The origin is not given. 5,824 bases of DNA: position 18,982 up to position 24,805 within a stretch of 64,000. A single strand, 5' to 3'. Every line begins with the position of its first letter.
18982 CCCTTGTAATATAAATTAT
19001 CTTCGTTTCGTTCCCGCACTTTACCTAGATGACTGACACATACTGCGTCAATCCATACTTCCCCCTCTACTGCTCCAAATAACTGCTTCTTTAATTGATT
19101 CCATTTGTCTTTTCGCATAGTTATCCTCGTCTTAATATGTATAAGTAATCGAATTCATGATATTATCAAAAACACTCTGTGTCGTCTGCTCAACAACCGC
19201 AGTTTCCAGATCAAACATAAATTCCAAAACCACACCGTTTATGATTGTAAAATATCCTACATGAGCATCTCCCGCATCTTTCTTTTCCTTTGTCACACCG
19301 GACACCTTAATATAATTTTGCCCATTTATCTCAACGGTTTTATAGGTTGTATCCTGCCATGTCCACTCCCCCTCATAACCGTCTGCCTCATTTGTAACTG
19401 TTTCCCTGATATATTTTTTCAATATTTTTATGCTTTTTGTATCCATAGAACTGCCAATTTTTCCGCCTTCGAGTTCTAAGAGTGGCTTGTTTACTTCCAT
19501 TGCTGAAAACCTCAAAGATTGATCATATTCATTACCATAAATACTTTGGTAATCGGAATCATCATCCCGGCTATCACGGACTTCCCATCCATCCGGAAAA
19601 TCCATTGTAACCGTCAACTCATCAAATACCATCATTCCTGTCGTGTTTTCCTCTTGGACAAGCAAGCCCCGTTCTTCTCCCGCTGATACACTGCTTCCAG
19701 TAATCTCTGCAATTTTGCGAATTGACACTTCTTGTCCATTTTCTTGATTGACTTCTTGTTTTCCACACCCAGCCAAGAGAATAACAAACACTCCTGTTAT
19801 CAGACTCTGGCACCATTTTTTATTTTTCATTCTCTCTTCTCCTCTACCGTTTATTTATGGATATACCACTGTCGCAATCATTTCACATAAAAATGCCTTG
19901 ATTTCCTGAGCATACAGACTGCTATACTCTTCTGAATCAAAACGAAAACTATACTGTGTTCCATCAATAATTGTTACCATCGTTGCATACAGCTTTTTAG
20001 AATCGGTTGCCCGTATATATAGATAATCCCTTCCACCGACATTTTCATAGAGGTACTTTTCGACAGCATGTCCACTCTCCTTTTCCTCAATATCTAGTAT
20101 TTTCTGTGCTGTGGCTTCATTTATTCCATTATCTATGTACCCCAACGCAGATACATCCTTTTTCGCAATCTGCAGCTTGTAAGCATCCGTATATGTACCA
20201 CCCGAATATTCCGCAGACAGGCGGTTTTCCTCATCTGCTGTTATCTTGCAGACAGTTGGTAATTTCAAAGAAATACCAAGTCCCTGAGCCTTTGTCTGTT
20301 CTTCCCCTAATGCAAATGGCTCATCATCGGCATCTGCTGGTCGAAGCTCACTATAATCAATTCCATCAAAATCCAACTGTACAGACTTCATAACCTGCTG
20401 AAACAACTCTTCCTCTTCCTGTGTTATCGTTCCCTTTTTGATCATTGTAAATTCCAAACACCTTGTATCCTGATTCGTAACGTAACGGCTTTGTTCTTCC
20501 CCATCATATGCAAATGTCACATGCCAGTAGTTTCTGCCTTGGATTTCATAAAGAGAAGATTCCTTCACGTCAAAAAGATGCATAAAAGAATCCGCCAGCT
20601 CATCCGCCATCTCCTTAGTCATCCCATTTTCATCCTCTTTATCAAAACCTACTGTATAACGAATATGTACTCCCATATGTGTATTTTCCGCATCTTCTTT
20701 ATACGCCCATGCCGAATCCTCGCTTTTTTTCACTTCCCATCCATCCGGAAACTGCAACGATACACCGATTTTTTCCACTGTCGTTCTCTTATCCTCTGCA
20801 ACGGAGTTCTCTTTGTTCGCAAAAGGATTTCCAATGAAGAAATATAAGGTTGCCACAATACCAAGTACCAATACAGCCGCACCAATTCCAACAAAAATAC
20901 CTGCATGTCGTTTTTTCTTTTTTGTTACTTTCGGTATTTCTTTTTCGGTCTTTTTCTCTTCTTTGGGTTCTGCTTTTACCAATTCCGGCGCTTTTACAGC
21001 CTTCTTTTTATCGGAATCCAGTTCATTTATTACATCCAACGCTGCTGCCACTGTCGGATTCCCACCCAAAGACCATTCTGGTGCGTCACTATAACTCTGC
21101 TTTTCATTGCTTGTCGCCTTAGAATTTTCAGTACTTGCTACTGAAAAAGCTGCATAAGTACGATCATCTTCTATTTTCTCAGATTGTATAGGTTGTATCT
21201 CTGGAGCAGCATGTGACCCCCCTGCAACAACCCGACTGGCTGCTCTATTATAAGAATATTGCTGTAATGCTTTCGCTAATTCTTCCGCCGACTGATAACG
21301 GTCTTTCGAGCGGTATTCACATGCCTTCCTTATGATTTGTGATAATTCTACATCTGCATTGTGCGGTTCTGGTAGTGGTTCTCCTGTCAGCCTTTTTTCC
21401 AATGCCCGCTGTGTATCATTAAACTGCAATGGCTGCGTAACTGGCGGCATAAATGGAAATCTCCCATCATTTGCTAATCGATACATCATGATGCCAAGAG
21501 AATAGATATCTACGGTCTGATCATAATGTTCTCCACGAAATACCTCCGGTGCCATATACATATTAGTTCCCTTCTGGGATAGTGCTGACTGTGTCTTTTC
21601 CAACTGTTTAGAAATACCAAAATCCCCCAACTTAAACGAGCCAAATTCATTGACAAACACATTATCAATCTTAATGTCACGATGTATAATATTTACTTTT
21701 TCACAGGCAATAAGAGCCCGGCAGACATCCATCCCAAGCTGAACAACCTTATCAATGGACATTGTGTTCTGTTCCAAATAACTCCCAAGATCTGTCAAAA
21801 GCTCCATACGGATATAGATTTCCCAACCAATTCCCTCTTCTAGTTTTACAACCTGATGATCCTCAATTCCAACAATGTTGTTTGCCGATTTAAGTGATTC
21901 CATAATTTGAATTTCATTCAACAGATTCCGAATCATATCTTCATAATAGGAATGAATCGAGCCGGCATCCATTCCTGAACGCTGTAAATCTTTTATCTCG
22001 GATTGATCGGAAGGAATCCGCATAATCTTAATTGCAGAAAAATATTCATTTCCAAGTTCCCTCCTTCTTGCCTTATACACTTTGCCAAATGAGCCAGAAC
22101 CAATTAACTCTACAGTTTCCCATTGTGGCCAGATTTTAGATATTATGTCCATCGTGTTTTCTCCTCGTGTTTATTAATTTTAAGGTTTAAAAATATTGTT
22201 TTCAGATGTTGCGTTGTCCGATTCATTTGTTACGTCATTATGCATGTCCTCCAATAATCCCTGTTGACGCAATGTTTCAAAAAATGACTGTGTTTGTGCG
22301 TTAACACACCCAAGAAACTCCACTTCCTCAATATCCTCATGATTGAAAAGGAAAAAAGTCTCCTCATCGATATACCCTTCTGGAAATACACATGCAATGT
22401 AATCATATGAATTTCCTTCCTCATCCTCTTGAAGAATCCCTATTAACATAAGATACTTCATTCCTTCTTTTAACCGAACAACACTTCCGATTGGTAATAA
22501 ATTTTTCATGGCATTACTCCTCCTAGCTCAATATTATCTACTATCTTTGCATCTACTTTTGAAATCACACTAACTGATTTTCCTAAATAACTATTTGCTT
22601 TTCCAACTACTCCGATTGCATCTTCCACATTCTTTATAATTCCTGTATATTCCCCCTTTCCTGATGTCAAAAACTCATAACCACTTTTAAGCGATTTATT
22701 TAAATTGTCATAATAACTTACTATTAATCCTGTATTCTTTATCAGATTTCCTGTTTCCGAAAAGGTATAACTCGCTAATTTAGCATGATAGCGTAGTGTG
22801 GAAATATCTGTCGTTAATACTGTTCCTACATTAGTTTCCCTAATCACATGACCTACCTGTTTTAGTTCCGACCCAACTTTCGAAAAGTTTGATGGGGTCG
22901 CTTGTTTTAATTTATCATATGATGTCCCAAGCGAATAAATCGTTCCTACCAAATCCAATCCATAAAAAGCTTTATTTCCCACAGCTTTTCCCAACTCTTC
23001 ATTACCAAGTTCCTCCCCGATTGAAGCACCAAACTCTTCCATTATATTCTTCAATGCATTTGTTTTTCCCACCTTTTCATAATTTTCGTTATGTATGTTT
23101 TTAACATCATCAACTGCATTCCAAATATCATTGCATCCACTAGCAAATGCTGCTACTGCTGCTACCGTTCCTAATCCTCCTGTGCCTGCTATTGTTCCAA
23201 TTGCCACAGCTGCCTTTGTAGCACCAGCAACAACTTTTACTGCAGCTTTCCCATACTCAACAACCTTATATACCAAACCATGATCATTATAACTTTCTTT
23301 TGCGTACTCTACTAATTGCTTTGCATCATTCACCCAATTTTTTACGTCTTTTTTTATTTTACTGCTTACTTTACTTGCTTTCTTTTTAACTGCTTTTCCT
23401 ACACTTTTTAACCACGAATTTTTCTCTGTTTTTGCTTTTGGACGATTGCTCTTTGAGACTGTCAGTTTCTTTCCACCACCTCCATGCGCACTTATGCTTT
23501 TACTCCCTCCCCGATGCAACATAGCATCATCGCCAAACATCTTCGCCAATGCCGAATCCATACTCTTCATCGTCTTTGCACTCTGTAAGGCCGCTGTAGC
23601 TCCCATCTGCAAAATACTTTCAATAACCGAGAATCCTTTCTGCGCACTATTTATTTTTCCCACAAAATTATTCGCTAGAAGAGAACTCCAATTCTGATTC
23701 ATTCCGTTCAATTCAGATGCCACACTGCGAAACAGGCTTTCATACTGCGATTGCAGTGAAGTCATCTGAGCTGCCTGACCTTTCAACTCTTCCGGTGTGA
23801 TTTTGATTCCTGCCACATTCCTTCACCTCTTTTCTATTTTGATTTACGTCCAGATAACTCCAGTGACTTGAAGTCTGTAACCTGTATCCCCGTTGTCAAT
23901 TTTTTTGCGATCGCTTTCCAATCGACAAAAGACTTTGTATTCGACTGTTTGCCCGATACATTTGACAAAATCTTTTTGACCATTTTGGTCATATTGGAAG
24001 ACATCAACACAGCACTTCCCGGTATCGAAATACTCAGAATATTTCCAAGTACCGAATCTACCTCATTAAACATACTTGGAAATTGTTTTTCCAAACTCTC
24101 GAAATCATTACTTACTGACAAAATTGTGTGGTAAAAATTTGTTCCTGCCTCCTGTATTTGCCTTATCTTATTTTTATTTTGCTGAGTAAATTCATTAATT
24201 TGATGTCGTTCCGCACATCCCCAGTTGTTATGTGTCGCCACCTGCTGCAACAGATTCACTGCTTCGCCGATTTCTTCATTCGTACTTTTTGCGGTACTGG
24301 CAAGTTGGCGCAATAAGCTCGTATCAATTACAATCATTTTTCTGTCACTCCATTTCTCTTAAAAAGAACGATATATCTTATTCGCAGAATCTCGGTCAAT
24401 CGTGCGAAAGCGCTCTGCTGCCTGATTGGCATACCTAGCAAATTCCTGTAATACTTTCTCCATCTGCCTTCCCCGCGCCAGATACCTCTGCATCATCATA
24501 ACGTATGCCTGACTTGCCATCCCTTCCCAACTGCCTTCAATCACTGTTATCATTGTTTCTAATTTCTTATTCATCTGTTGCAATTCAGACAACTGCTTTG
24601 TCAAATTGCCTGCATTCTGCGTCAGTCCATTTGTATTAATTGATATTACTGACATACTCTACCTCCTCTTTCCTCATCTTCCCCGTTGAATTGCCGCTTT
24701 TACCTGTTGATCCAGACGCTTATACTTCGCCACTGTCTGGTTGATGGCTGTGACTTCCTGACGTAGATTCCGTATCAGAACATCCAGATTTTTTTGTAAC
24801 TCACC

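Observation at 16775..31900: T7SSb-type secretion locus without EssA/EssB/EsaA, with two membrane Hanks kinases, a PP2C phosphatase and a lipoprotein in the same array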

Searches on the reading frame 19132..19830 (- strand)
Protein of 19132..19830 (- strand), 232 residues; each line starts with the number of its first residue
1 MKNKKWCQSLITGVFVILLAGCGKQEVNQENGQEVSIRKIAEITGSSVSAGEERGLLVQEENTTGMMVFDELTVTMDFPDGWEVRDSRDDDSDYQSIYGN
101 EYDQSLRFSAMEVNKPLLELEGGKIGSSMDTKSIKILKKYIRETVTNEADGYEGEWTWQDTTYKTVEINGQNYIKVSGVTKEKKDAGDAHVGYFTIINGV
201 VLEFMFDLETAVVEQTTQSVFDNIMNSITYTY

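Call 5: search_protein_families(library=pfam, max_evalue=0.1, proteins=[window:19132-19830:-])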
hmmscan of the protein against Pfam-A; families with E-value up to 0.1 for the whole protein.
window:19132-19830:- (232 aa): 0 families

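Call 39: search_protein_families(library=ncbifam, max_evalue=0.1, proteins=[window:19132-19830:-])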
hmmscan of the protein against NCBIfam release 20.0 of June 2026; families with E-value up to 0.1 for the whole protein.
window:19132-19830:- (232 aa): 2 families
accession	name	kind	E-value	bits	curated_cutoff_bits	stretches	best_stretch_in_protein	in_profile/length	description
TIGR04359.1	TrbK_RP4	equivalog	0.023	14.7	23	1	11-41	5-38/67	entry exclusion lipoprotein TrbK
TIGR03931.1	T7SS_Rv3446c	hypoth_equivalog_domain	0.029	14.7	47.6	1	29-108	24-98/194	type VII secretion-associated protein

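Call 41: find_homologous_proteins(query=window:19132-19830:-, max_evalue=0.001)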
Query window:19132-19830:- (232 aa): 5 proteins with E <= 0.001 among 259 candidates.
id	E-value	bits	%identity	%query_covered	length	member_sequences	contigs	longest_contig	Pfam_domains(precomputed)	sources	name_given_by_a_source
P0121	1.3e-148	510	100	100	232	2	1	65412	-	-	-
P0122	1.3e-74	268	58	100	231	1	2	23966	-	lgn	-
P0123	1.8e-71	258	54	100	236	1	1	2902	-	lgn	-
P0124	2.2e-70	255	55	100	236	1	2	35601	-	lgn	-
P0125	7.4e-64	233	54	100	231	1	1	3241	-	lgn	-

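Call 42: find_encoding_contigs(protein=P0124, flank=10000, max_places=2)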
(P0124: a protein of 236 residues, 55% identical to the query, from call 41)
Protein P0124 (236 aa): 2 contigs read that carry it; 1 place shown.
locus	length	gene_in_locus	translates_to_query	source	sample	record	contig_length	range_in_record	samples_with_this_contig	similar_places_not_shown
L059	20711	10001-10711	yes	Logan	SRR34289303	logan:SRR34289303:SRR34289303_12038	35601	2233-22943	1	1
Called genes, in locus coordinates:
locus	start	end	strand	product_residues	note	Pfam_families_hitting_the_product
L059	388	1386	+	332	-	-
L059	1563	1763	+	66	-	-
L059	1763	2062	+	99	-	-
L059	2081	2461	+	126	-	-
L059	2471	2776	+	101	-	-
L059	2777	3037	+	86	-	-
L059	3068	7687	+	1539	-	PF00498:FHA, PF16697:Yop-YscD_cpl, PF01580:FtsK_SpoIIIE, PF13401:AAA_22 (faint), PF01580:FtsK_SpoIIIE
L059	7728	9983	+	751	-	PF00069:Pkinase, PF07714:PK_Tyr_Ser-Thr, PF17667:Pkinase_fungal (weak)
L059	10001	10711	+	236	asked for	-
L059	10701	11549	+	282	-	PF00481:PP2C (weak), PF13672:PP2C_2, PF07228:SpoIIE (weak)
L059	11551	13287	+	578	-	-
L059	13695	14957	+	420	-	PF07467:BLIP (faint)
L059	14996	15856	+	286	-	PF08238:Sel1 (faint)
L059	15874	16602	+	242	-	PF00092:VWA, PF13519:VWA_2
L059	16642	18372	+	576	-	PF13672:PP2C_2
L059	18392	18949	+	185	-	-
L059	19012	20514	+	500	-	PF00069:Pkinase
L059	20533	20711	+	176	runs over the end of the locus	-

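Call 43: find_encoding_contigs(protein=P0122, flank=10000, max_places=2)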
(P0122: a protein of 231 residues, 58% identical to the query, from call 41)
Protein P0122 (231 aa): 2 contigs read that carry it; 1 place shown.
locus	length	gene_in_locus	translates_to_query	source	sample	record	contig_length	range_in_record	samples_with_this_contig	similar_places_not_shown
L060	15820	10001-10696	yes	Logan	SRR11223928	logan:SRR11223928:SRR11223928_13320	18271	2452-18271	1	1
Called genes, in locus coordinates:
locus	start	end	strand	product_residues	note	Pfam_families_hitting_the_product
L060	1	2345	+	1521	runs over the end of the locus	PF00498:FHA, PF01580:FtsK_SpoIIIE, PF01637:ATPase_2 (faint), PF13401:AAA_22 (faint), PF01580:FtsK_SpoIIIE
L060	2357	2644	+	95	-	-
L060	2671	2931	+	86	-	PF08817:YukD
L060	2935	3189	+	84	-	-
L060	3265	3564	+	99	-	PF06013:WXG100, PF00823:PPE (weak)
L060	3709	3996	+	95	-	PF06013:WXG100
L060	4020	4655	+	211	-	-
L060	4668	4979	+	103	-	-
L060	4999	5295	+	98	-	PF06013:WXG100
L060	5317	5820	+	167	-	-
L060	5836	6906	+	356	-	PF06013:WXG100 (weak)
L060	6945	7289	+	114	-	PF13780:DUF4176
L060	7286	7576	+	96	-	PF13780:DUF4176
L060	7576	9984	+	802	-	PF00069:Pkinase, PF07714:PK_Tyr_Ser-Thr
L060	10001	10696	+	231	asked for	-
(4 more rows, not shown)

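Call 53: predict_structure(alignment_id=A1)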
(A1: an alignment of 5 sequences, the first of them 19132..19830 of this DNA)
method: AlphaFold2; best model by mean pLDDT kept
length: 232 residues; sequences in the alignment: 5
mean_pLDDT: 63.9   pTM: 0.65
mean pLDDT of the five models: 63.9, 57.9, 52.4, 52.0, 48.2
residues with pLDDT >= 90: 19; 70-90: 111; 50-70: 35; < 50: 67
segments of 3 or more residues with pLDDT < 50: 1-61
pLDDT, mean of each block of 10 residues (from residue 1): 27 28 22 26 27 30 70 80 66 62 77 57 69 87 83 75 90 90 64 89 86 77 86 81
secondary structure, 60 per line:
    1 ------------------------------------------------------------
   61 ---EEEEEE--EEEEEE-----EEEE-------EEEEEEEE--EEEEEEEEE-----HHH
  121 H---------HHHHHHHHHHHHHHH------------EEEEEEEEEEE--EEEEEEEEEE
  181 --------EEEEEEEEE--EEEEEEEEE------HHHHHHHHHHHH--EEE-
elements in order: E64-69 E72-77 E83-86 E94-101 E104-112 H118-121 H131-145 E158-168 E171-180 E189-197 E200-208 H215-226 E229-231

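Call 57: fold_search(model_id=the predicted structure, library=pdb)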
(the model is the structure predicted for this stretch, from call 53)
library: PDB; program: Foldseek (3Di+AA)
matches with E <= 10: 1319; with E <= 0.001: 22
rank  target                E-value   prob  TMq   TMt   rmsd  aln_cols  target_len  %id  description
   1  1v2b_B                1.4e-05  1.00  0.40  0.57   5.9       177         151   12  Crystal Structure of PsbP Protein in the Oxygen-Evolving Complex of Photosystem II from Higher Plants (released 2004-05-18)
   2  7pi0_P                3.2e-05  1.00  0.43  0.51   7.5       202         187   14  Unstacked compact Dunaliella PSII (released 2022-08-17)
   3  2lnj_MODEL_1_A        3.3e-05  1.00  0.42  0.53   8.0       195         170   15  Solution Structure of Cyanobacterial PsbP (CyanoP) from Synechocystis sp. PCC 6803 (released 2012-06-06)
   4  9gnw_P                3.5e-05  1.00  0.42  0.50   6.0       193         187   11  Universal PSII assembly intermediate (released 2025-09-17)
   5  8z9d_P                3.9e-05  1.00  0.38  0.45   8.0       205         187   10  cryo-EM structure of PSII-LHCII megacomplex from spinach (released 2024-11-13)
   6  1v2b_A                4.4e-05  1.00  0.40  0.57   5.6       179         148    9  Crystal Structure of PsbP Protein in the Oxygen-Evolving Complex of Photosystem II from Higher Plants (released 2004-05-18)
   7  2vu4                  5.2e-05  1.00  0.39  0.55   6.2       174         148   10  Structure of PsbP protein from Spinacia oleracea at 1.98 A resolution (released 2009-07-21)
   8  2xb3                  6.5e-05  1.00  0.44  0.61   5.7       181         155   10  The Structure of Cyanobacterial PsbP (released 2010-08-25)
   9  4rti                  6.5e-05  1.00  0.42  0.53   6.3       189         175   13  The crystal structure of PsbP from Spinacia oleracea (released 2015-03-11)
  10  4rth_B                1.0e-04  1.00  0.42  0.54   6.1       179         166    9  The crystal structure of PsbP from Zea mays (released 2015-03-11)
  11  6kac_P                1.0e-04  1.00  0.39  0.46   7.8       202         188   11  Cryo-EM structure of the C2S2-type PSII-LHCII supercomplex from Chlamydomonas reihardtii (released 2019-10-23)
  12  9i4t_P                1.3e-04  1.00  0.39  0.49   6.2       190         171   12  Photosystem II from Arabidopsis thaliana (released 2026-03-25)
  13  4rth_A                1.6e-04  1.00  0.40  0.51   6.4       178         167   11  The crystal structure of PsbP from Zea mays (released 2015-03-11)
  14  9grx_0                2.4e-04  1.00  0.43  0.59   4.7       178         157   12  NDH-PSI-LHCI supercomplex from S. oleracea (released 2025-02-12)
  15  5xnl_P                2.4e-04  1.00  0.40  0.47   7.0       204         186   11  Structure of stacked C2S2M2-type PSII-LHCII supercomplex from Pisum sativum (released 2017-09-20)
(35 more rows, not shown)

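Call 77: search_protein_representatives(alignment_id=A1)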
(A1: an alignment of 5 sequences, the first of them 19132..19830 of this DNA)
Query: 5 sequences, 236 profile positions. Proteins with E-value up to 0.001 (for the whole library): 14; up to 1e-10: 11; up to 1e-30: 5. The best 14 are listed.
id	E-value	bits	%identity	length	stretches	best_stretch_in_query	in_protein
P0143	3.6e-102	357.2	-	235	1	1-236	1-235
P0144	1.9e-88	312.3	-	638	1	54-236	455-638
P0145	4.0e-75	268.7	-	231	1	1-236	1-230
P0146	5.3e-50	186.5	-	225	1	8-235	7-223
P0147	4.6e-36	140.8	-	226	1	5-235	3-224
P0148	3.2e-17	79.2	-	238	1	2-234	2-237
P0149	3.2e-13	66.1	-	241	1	9-234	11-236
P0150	7.9e-13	64.8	-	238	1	7-234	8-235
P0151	8.0e-12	61.5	-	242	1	2-234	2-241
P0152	2.5e-11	59.9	-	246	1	9-234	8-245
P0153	2.6e-11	59.8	-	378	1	10-234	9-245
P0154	3.9e-08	49.4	-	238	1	13-234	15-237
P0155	4.4e-07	46.0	-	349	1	9-235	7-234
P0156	1.1e-06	44.7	-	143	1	140-234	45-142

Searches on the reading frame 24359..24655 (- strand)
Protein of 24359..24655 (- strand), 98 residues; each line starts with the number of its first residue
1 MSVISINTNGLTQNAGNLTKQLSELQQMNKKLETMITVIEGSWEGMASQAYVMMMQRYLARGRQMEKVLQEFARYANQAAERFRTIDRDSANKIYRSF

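Call 4: search_protein_families(library=pfam, max_evalue=0.1, proteins=[window:24359-24655:-])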
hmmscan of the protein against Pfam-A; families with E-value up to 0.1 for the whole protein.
window:24359-24655:- (98 aa): 12 families
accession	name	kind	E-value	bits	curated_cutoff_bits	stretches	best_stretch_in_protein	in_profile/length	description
PF06013.18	WXG100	-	1.7e-12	47.8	27.3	1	4-87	2-85/86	Proteins of 100 residues with WXG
PF00823.25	PPE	-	4.4e-05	24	26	1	12-83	24-96/165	PPE family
PF18879.6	EspA_EspE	-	7.6e-05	23.5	27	1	13-83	7-75/84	EspA/EspE family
PF10824.14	T7SS_ESX_EspC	-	0.00092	20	23.5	1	11-94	15-98/100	Excreted virulence factor EspC, type VII ESX diderm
PF05478.16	Prominin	-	0.021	13.4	34.3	1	15-90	308-383/799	Prominin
PF07765.17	KIP1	-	0.032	14.8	33.9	1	20-75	14-65/74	KIP1-like protein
PF16799.10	VGPC1_C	-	0.039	14.4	28.9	1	20-40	1-21/48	C-terminal membrane-localisation domain of ion-channel, VCN1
PF01214.23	CK_II_beta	-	0.039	14.2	27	1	6-76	27-96/182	Casein kinase II regulatory subunit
PF21037.2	CCDC138_cc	-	0.04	14.4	27.1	1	14-34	16-36/59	Coiled-coil-domain-containing protein 138, coiled-coil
PF10046.14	BLOC1_2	-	0.076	13.8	33.4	0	8-40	36-68/96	Biogenesis of lysosome-related organelles complex-1 subunit 2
PF02645.21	DegV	-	0.083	12.6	27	1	18-79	92-154/280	Uncharacterised protein, DegV family COG1307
PF21187.2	CYAA_C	-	0.096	13.4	22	0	19-47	19-47/100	Yeast adenylate cyclase, C-terminal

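Call 38: search_protein_families(library=ncbifam, max_evalue=0.1, proteins=[window:24359-24655:-])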
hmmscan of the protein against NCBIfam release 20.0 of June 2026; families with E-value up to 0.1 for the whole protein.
window:24359-24655:- (98 aa): 8 families
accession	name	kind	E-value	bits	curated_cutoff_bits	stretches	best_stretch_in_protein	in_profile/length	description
TIGR03930.1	WXG100_ESAT6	subfamily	2.2e-16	59.8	44.85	1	4-91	2-89/90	WXG100 family type VII secretion target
NF035934.1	ESAT6_2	subfamily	2.4e-05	24.5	100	1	4-87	3-86/96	pore-forming ESAT-6 family protein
TIGR01870.1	cas_TM1810_Csm2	hypoth_equivalog_domain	0.0041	18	30.6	1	21-93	9-76/96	type III-A CRISPR-associated protein Csm2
TIGR02894.1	DNA_bind_RsfA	subfamily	0.024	14.8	126.45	1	8-68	99-157/161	RsfA family transcriptional regulator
TIGR00762.1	DegV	domain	0.028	13.6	99.7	1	19-79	91-152/276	DegV family EDD domain-containing protein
NF001658.0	PRK00423.1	subfamily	0.037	13.1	384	1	16-87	122-188/312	transcription initiation factor IIB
NF002449.0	PRK01617.1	equivalog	0.039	14.3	141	1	34-81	76-123/154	hypothetical protein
NF047699.2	sulf_reg_SurR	exception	0.1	12.3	250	0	4-61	103-159/221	sulfur metabolism transcriptional regulator SurR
